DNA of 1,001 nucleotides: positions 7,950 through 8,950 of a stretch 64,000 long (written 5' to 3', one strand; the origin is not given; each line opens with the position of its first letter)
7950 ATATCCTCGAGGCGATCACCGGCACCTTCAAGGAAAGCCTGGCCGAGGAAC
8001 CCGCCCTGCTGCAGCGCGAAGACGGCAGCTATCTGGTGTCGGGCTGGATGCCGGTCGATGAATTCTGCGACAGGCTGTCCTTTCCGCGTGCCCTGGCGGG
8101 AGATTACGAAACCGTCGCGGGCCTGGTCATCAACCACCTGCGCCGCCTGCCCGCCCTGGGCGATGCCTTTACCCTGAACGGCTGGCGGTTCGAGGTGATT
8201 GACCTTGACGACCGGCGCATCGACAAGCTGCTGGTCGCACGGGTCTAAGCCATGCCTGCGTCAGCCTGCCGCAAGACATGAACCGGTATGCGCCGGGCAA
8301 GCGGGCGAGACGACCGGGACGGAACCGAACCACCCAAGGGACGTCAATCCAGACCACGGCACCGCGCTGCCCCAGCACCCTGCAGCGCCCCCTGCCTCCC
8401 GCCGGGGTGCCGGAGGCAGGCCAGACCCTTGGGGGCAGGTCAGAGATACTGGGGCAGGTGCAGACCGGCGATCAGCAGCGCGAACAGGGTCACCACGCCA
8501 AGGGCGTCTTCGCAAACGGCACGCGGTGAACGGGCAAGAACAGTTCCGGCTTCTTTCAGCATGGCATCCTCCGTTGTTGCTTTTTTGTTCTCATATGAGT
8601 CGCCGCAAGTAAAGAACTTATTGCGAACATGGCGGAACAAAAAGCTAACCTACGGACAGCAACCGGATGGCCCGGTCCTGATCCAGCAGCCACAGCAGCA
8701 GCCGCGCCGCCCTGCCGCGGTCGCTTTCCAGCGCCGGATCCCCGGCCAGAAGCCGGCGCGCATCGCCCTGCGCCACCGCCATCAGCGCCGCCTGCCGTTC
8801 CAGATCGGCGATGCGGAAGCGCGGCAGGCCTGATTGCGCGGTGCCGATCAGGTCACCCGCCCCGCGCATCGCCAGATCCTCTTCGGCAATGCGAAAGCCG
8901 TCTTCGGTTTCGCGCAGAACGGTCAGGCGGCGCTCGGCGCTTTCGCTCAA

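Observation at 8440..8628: LexA-boxed 40-aa membrane peptide downstream of recG: candidate SOS effector or division inhibitor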

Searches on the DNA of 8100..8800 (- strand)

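Call 40: search_rna_families(source=window, start=8100, end=8800, threshold=evalue, max_evalue=1)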
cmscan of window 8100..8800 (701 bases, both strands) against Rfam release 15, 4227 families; matches with E-value up to 1: 0.
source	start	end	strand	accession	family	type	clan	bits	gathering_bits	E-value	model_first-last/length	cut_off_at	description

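Call 59: search_rna_families(sources=[L004, L005, L008, L011, L013, L014, L015, L016, L017], threshold=evalue, max_evalue=1)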
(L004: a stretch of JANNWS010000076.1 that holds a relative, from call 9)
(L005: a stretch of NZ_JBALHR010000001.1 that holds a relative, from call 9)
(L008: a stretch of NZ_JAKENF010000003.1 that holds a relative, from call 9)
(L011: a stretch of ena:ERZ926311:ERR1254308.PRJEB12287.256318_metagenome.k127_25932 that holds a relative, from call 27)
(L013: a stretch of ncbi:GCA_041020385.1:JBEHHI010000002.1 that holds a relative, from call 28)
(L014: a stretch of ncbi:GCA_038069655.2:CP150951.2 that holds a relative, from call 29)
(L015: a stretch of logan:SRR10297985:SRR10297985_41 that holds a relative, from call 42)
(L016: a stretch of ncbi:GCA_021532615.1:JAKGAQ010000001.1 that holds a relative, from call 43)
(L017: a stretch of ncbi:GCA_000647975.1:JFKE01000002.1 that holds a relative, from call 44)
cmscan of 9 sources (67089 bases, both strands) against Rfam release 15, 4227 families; matches with E-value up to 1: 3.
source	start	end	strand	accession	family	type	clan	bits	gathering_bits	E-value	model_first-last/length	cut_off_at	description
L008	1642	1878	-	RF02675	Ysr141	Gene; sRNA;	-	44.4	196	1e-08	1-255/255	no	Yersinia sRNA 141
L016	2618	2868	-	RF02675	Ysr141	Gene; sRNA;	-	31.9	196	7.2e-05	1-255/255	no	Yersinia sRNA 141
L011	2667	2710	-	RF02675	Ysr141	Gene; sRNA;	-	20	196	0.32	158-201/255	no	Yersinia sRNA 141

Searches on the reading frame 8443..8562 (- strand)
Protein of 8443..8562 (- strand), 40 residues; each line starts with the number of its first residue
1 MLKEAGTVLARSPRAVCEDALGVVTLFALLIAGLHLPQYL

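Call 4: search_protein_families(library=pfam, proteins=[window:8443-8562:-], max_evalue=10)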
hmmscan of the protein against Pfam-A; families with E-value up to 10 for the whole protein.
seq(40 aa): 0 families

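Call 6: find_homologous_proteins(query=window:8443-8562:-, max_evalue=10)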
Query seq(40 aa) (40 aa): 10 proteins with E <= 10 among 10 candidates.
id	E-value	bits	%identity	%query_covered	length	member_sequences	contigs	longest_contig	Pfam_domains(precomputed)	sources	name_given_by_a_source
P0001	3.0e-16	74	98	100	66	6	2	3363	-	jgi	jgi:hypothetical protein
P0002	4.5e-16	73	95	100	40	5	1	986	-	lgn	-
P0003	2.7e-15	71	95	100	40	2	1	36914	-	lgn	-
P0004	1.0e-14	69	93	100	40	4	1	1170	-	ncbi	-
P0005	3.4e-14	68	93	100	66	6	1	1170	-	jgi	jgi:hypothetical protein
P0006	5.7e-14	67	90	100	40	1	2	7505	-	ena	-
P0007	3.3e-10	56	80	100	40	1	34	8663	-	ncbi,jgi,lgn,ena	-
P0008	1.2e-9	54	80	100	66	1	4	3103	-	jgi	jgi:hypothetical protein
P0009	1.3e-9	54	78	100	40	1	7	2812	-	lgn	-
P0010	9.1e-6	42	64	98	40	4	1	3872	-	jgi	jgi:hypothetical protein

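Call 9: find_related_loci(query=A1, collection=genome_contigs, flank=3000)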
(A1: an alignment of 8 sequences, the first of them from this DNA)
Query A1 (40 aa) in genome_contigs; peptide patterns used: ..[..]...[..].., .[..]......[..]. (x = any residue, [..] = any of these).
87 stretches matched a pattern; 10 encode a relative of the query (tblastn E <= 1e-3); 10 distinct loci.
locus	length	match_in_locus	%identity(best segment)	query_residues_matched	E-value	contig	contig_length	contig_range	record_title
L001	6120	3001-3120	98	1-40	9e-23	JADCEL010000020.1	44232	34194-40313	MAG: Rhodobacter sp. isolate M090S1SP3A40QC M090S1_20, whole genome shotgun sequence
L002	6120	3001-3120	95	1-40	5e-22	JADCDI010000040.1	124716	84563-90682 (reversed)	MAG: Rhodobacter sp. isolate M53BS1SP1A43MG M53BS1_40, whole genome shotgun sequence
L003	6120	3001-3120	95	1-40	2e-21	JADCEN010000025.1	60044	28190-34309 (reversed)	MAG: Rhodobacter sp. isolate M113S1SP4A35QC M113S1_25, whole genome shotgun sequence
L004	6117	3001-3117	69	1-39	7e-13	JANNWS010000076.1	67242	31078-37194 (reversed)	MAG: Rhodobacterales bacterium isolate VAR_34_metabat_325 VAR_34_k141_2396188, whole genome shotgun sequence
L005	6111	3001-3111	59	1-37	2e-11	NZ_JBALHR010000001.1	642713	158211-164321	Gemmobacter denitrificans strain JM10B15 NODE_1_length_642713_cov_150.696555, whole genome shotgun sequence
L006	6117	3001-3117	59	1-39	3e-11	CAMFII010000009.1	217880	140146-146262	MAG: uncultured Rhodobacter sp. isolate SRR9109405_bin.18_metaWRAP_v1.3_MAG genome assembly, contig: ERZ12289976.46, who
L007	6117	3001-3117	56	1-39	8e-11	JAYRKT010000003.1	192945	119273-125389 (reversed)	MAG: Rhodobacter sp. isolate XM2_XAASGE1bin.22 NODE_102_length_192945_cov_2.305848, whole genome shotgun sequence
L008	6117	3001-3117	56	1-39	8e-11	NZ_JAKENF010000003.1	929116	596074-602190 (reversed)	Alitabrizicola rongguiensis strain J26 NODE_3_length_929116_cov_172.328837, whole genome shotgun sequence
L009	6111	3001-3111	62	1-37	4e-10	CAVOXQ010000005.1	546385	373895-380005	MAG: uncultured Alphaproteobacteria bacterium isolate MFD09779.bin.3.464 genome assembly, contig: contig_35064, whole ge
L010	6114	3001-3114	59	1-39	9e-9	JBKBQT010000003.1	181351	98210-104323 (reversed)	MAG: Gemmobacter sp. isolate 21H_022.bin.21 NODE_78_length_181351_cov_54.377857, whole genome shotgun sequence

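Call 18: search_protein_representatives(alignment_id=A1)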
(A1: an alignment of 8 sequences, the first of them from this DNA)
Query: 8 sequences, 40 profile positions. Proteins with E-value up to 0.001 (for the whole library): 138; up to 1e-10: 5; up to 1e-30: 0. The best 138 are listed.
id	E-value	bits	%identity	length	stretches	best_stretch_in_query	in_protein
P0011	9.9e-23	95.6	-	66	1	1-40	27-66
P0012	2.8e-19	84.6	-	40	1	1-39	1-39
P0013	1.3e-14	69.6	-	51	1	2-39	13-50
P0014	3.9e-11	58.5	-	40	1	1-40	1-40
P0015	7.7e-11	57.6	-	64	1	1-38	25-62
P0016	6.6e-10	54.6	-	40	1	1-37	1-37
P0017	8.7e-10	54.2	-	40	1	1-38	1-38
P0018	1.3e-09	53.6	-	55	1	1-38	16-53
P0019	1.7e-09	53.3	-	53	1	1-37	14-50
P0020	2.4e-08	49.5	-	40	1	1-37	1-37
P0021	2.8e-08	49.4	-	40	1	1-38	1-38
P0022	4.6e-08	48.7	-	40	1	1-37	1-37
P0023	5.3e-08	48.5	-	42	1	2-39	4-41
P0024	7.5e-08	48.0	-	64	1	1-36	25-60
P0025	7.9e-08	47.9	-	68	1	1-36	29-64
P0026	8.9e-08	47.7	-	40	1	1-40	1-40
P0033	8.7e-07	44.6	-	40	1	1-38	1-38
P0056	1.1e-05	41.1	-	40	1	1-38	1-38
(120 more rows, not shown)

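Call 22: list_cluster_members(proteins=[P0007, P0004, P0012, P0014, P0016, P0017, P0020, P0033, P0022, P0026])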
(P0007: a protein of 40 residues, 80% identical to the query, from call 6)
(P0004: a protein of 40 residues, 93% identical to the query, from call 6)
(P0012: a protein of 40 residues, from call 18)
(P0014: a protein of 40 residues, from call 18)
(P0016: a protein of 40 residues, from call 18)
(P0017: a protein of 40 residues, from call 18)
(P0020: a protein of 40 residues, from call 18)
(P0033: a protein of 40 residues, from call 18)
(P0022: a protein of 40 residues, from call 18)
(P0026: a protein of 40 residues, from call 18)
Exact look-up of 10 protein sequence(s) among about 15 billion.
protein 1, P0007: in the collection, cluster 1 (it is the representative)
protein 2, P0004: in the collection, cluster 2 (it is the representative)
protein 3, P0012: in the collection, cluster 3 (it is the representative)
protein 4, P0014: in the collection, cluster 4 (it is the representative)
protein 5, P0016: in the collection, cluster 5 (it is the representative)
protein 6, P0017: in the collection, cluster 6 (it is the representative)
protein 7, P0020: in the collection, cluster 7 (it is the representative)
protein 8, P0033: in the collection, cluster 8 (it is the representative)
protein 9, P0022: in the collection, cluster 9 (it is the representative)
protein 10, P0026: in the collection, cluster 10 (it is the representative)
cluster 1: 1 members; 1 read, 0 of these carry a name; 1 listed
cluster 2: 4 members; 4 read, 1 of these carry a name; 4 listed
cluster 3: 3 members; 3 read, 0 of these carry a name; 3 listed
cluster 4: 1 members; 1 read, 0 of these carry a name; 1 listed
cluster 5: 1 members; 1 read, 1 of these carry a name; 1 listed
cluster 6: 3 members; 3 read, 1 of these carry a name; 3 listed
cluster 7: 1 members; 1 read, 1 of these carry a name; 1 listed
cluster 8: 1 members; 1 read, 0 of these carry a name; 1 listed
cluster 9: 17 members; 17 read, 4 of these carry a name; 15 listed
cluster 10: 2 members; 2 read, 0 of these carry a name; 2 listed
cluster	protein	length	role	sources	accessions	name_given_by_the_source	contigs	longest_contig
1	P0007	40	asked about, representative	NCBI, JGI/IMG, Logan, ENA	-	-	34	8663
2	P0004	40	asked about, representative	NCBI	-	-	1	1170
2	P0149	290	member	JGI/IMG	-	shikimate dehydrogenase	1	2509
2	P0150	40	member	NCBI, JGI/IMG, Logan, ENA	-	-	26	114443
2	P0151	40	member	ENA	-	-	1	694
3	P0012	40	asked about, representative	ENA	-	-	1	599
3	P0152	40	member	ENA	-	-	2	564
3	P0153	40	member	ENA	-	-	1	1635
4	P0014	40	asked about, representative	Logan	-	-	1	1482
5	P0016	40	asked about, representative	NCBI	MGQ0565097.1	MAG: hypothetical protein ACT4OK_08490 [Gemmobacter sp.]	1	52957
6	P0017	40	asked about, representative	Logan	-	-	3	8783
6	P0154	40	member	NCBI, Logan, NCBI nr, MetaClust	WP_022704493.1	hypothetical protein [Pseudorhodobacter ferrugineus] | 1123027.PRJNA185652.ATVN01000012_gene118708 "" ""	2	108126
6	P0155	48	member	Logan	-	-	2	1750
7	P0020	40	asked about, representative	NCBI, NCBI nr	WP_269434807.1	hypothetical protein [Cochlodiniinecator piscidefendens]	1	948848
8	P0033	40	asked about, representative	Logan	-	-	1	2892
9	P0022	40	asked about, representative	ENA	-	-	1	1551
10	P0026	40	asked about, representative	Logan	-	-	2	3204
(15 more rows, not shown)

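Call 23: search_protein_families(library=ncbifam, proteins=[window:8443-8562:-, P0014, P0033, P0056], max_evalue=10)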
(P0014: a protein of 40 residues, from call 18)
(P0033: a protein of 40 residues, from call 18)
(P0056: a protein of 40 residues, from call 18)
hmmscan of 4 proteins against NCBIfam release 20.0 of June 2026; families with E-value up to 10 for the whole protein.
seq(40 aa): 0 families

P0014 (40 aa): 0 families

P0033 (40 aa): 0 families

P0056 (40 aa): 0 families

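Call 26: find_homologous_proteins(query=A3, max_evalue=0.001)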
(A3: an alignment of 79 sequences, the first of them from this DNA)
Query A3 (79 sequences) (40 aa, profile of the alignment): 368 proteins with E <= 0.001 among 755 candidates; the best 120 are listed.
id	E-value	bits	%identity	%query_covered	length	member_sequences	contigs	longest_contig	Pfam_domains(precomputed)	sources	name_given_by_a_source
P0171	4.5e-17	79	49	93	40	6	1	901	-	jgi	-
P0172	9.7e-17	78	46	93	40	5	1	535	-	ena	-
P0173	1.8e-16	77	38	100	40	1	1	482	-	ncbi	-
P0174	2.9e-16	76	62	93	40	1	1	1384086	-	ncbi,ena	-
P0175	3.3e-16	76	49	93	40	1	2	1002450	-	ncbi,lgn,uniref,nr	ncbi:hypothetical protein Ga0609869_002265 [Rhodovulum iodosum]|uniref:Uncharacterized protein n=1 T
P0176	3.4e-16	76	46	93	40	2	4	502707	-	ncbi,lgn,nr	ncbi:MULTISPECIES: hypothetical protein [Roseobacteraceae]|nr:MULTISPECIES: hypothetical protein [Ro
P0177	4.4e-16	76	51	93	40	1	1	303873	-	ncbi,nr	ncbi:hypothetical protein [Actibacterium sp. MT2.3-13A]|nr:hypothetical protein [Actibacterium sp. M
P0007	5.1e-16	76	80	100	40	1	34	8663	-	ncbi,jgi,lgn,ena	-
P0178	6.4e-16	75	-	-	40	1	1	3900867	-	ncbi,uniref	ncbi:hypothetical protein [Yoonia sp. BS5-3]|uniref:Uncharacterized protein n=1 Tax=Yoonia phaeophyt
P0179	1.3e-15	74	38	100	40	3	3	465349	-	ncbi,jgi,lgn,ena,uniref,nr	ncbi:hypothetical protein ACFFUT_11895 [Pseudohalocynthiibacter aestuariivivens]|jgi:hypothetical pr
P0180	1.4e-15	74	41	98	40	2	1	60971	-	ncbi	-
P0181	1.4e-15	74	43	93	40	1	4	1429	-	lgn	-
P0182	1.5e-15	74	48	100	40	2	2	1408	-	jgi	jgi:hypothetical protein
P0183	1.9e-15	74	45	100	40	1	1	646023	-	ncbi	ncbi:hypothetical protein [Actibacterium sp. D379-3]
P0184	1.9e-15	74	51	93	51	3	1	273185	-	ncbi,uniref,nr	ncbi:hypothetical protein [Rhodovulum viride]|uniref:hypothetical protein n=1 Tax=Rhodovulum viride 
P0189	2.6e-15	73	43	100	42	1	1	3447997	-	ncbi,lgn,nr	ncbi:hypothetical protein FIU94_14580 [Sulfitobacter sp. THAF37]|nr:hypothetical protein [Sulfitobac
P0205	4.1e-15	73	46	93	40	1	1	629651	-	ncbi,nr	ncbi:hypothetical protein [Actibacterium mucosum]|nr:hypothetical protein [Actibacterium mucosum]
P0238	1.9e-14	71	42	95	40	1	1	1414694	-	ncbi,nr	ncbi:hypothetical protein [Octadecabacter dasysiphoniae]|nr:hypothetical protein [Octadecabacter das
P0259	3.3e-14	70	43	93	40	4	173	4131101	-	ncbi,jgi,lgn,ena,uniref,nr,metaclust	ncbi:hypothetical protein SPO1682 [Ruegeria pomeroyi DSS-3]|uniref:Uncharacterized protein n=1 Tax=R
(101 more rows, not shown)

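Call 27: find_encoding_contigs(protein=P0259, flank=4000, max_places=2)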
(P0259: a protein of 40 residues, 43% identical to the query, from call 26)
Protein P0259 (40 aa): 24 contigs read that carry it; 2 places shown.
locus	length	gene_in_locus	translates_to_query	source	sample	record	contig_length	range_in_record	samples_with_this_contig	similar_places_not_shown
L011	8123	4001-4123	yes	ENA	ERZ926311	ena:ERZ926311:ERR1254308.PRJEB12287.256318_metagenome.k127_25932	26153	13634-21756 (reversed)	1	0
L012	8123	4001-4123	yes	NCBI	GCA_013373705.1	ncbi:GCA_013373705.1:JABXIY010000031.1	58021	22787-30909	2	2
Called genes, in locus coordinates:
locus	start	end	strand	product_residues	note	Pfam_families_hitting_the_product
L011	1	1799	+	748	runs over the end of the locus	PF22745:Nlig-Ia, PF01653:DNA_ligase_aden, PF03120:OB_DNA_ligase, PF03119:DNA_ligase_ZBD, PF12826:HHH_2 (weak), PF00533:BRCT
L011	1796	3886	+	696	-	PF17191:RecG_wedge, PF01336:tRNA_anti-codon (faint), PF00270:DEAD, PF04851:ResIII, PF00271:Helicase_C, PF19833:RecG_dom3_C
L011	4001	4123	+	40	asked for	-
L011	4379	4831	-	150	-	-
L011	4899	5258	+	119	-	PF01502:PRA-CH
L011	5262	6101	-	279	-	PF00749:tRNA-synt_1c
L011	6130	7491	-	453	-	PF01134:GIDA, PF01266:DAO (weak), PF12831:FAD_oxidored (weak), PF13450:NAD_binding_8 (weak)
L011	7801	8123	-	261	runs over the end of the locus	PF00378:ECH_1, PF16113:ECH_2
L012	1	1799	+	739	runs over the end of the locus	PF22745:Nlig-Ia, PF01653:DNA_ligase_aden, PF03120:OB_DNA_ligase, PF03119:DNA_ligase_ZBD, PF12826:HHH_2 (weak), PF00533:BRCT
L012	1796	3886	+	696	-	PF17191:RecG_wedge, PF01336:tRNA_anti-codon (faint), PF00270:DEAD, PF04851:ResIII, PF00271:Helicase_C, PF19833:RecG_dom3_C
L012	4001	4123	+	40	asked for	-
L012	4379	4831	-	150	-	-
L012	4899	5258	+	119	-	PF01502:PRA-CH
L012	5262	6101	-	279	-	PF00749:tRNA-synt_1c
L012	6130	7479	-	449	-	PF01134:GIDA, PF01266:DAO (weak), PF12831:FAD_oxidored (weak), PF13450:NAD_binding_8 (weak)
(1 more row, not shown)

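Call 28: find_encoding_contigs(protein=P0175, flank=4000, max_places=1)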
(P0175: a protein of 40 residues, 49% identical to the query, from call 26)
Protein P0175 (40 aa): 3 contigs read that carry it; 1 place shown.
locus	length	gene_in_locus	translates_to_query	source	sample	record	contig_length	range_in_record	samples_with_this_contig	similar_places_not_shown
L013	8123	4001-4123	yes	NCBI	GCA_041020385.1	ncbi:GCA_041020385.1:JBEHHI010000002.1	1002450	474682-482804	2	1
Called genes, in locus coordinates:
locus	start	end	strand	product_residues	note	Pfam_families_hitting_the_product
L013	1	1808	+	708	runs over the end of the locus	PF22745:Nlig-Ia, PF01653:DNA_ligase_aden, PF03120:OB_DNA_ligase, PF03119:DNA_ligase_ZBD, PF14520:HHH_5 (faint), PF12826:HHH_2, PF00533:BRCT, PF12738:PTCB-BRCT (faint)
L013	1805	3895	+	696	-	PF17191:RecG_wedge, PF01336:tRNA_anti-codon (weak), PF00270:DEAD, PF04851:ResIII, PF00271:Helicase_C, PF19833:RecG_dom3_C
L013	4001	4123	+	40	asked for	-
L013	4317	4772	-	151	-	-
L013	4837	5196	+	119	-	PF01502:PRA-CH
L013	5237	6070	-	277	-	PF00749:tRNA-synt_1c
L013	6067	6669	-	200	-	PF13489:Methyltransf_23 (weak), PF08241:Methyltransf_11 (weak), PF08242:Methyltransf_12 (weak), PF13649:Methyltransf_25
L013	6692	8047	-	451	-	PF01134:GIDA, PF13450:NAD_binding_8 (weak)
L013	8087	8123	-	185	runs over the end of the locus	PF07681:DoxX (weak)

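Call 29: find_encoding_contigs(protein=P0178, flank=4000, max_places=1)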
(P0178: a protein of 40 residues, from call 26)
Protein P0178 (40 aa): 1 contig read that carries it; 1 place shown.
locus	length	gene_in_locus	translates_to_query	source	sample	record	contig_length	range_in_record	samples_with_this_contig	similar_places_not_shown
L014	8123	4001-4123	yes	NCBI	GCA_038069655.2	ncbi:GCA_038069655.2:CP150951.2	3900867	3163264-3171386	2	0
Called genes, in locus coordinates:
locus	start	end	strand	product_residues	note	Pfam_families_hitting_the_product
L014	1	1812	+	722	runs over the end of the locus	PF22745:Nlig-Ia, PF01653:DNA_ligase_aden, PF03120:OB_DNA_ligase, PF03119:DNA_ligase_ZBD, PF12826:HHH_2, PF00533:BRCT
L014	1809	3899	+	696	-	PF17191:RecG_wedge, PF00270:DEAD, PF04851:ResIII, PF00271:Helicase_C, PF19833:RecG_dom3_C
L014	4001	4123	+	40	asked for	-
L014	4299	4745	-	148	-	-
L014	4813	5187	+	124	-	PF01502:PRA-CH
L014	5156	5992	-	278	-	PF00749:tRNA-synt_1c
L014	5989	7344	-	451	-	PF01134:GIDA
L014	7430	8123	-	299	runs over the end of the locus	-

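Call 42: find_encoding_contigs(protein=P0189, flank=4000, max_places=1)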
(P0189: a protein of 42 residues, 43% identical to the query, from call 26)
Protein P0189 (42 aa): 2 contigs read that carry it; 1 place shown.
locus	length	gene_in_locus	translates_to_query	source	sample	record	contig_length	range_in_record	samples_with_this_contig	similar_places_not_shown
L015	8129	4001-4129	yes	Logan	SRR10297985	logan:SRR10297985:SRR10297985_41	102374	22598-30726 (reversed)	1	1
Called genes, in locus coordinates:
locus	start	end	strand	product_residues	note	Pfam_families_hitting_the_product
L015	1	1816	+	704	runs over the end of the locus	PF22745:Nlig-Ia, PF01653:DNA_ligase_aden, PF03120:OB_DNA_ligase, PF03119:DNA_ligase_ZBD, PF12826:HHH_2, PF00533:BRCT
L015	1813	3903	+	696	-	PF17191:RecG_wedge (weak), PF01336:tRNA_anti-codon, PF00270:DEAD, PF04851:ResIII (weak), PF00271:Helicase_C, PF22590:Cas3-like_C_2 (faint), PF19833:RecG_dom3_C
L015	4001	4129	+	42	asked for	-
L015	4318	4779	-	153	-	-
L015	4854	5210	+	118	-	PF01502:PRA-CH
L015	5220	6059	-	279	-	PF00749:tRNA-synt_1c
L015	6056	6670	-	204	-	PF13489:Methyltransf_23, PF08241:Methyltransf_11 (weak), PF08242:Methyltransf_12 (weak), PF13649:Methyltransf_25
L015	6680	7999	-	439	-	PF01134:GIDA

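Call 43: find_encoding_contigs(protein=P0238, flank=4000, max_places=1)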
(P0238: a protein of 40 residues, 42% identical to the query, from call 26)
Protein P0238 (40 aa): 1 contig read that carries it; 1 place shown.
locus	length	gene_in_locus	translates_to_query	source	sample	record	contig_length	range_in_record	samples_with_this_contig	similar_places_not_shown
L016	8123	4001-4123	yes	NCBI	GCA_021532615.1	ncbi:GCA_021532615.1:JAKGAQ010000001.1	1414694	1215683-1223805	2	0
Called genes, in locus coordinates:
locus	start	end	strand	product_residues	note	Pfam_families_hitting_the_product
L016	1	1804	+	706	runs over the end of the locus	PF22745:Nlig-Ia, PF01653:DNA_ligase_aden, PF03120:OB_DNA_ligase, PF03119:DNA_ligase_ZBD, PF12826:HHH_2, PF00533:BRCT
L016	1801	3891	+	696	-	PF17191:RecG_wedge (weak), PF00270:DEAD, PF04851:ResIII, PF00271:Helicase_C, PF19833:RecG_dom3_C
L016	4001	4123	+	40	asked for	-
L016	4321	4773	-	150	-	-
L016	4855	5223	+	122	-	PF01502:PRA-CH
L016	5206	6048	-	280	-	PF00749:tRNA-synt_1c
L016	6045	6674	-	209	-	PF13489:Methyltransf_23, PF08241:Methyltransf_11 (weak), PF08242:Methyltransf_12, PF13649:Methyltransf_25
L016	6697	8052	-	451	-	PF01134:GIDA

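Call 44: find_encoding_contigs(protein=P0205, flank=4000, max_places=1)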
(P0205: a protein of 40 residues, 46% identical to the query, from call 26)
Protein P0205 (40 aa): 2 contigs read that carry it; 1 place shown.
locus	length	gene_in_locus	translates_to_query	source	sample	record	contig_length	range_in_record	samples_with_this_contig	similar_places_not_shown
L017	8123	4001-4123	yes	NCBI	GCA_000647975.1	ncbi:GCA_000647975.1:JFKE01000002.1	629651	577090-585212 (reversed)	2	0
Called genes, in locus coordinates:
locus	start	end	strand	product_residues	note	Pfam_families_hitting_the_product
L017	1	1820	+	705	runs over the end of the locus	PF22745:Nlig-Ia, PF01653:DNA_ligase_aden, PF03120:OB_DNA_ligase, PF03119:DNA_ligase_ZBD, PF12826:HHH_2, PF00533:BRCT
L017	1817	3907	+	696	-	PF17191:RecG_wedge (weak), PF01336:tRNA_anti-codon (weak), PF00270:DEAD, PF04851:ResIII, PF00271:Helicase_C, PF19833:RecG_dom3_C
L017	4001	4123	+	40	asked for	-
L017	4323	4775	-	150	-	-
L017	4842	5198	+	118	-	PF01502:PRA-CH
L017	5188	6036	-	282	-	PF00749:tRNA-synt_1c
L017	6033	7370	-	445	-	PF01134:GIDA, PF01266:DAO (weak), PF13450:NAD_binding_8 (faint)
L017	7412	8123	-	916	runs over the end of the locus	PF00521:DNA_topoisoIV, PF03989:DNA_gyraseA_C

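Call 55: predict_structure(alignment_id=A3)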
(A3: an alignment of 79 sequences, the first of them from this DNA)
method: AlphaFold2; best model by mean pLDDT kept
length: 40 residues; sequences in the alignment: 79
mean_pLDDT: 88.3   pTM: 0.52
mean pLDDT of the five models: 88.3, 85.7, 82.5, 82.3, 80.9
residues with pLDDT >= 90: 21; 70-90: 18; 50-70: 1; < 50: 0
segments of 3 or more residues with pLDDT < 50: none
pLDDT, mean of each block of 10 residues (from residue 1): 76 87 98 91
secondary structure, 60 per line:
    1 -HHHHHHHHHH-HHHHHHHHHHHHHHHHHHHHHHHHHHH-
elements in order: H2-11 H13-39

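Call 85: search_protein_families(library=phrogs, proteins=[window:8443-8562:-, P0259, P0178], max_evalue=1)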
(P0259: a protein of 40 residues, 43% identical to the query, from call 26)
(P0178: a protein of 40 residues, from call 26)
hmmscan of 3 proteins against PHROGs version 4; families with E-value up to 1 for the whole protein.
seq(40 aa): 0 families

P0259 (40 aa): 0 families

P0178 (40 aa): 0 families

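Call 86: search_protein_families(library=padloc, proteins=[window:8443-8562:-, P0259, P0178], max_evalue=1)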
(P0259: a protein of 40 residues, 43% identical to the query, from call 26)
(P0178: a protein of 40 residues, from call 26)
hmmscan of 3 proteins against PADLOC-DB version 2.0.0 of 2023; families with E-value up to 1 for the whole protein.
seq(40 aa): 0 families

P0259 (40 aa): 0 families

P0178 (40 aa): 0 families

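Call 87: search_solved_structures(query=A3, max_evalue=10)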
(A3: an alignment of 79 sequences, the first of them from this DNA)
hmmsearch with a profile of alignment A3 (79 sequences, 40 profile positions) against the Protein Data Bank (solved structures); distinct sequences matched with E-value up to 10: 0.
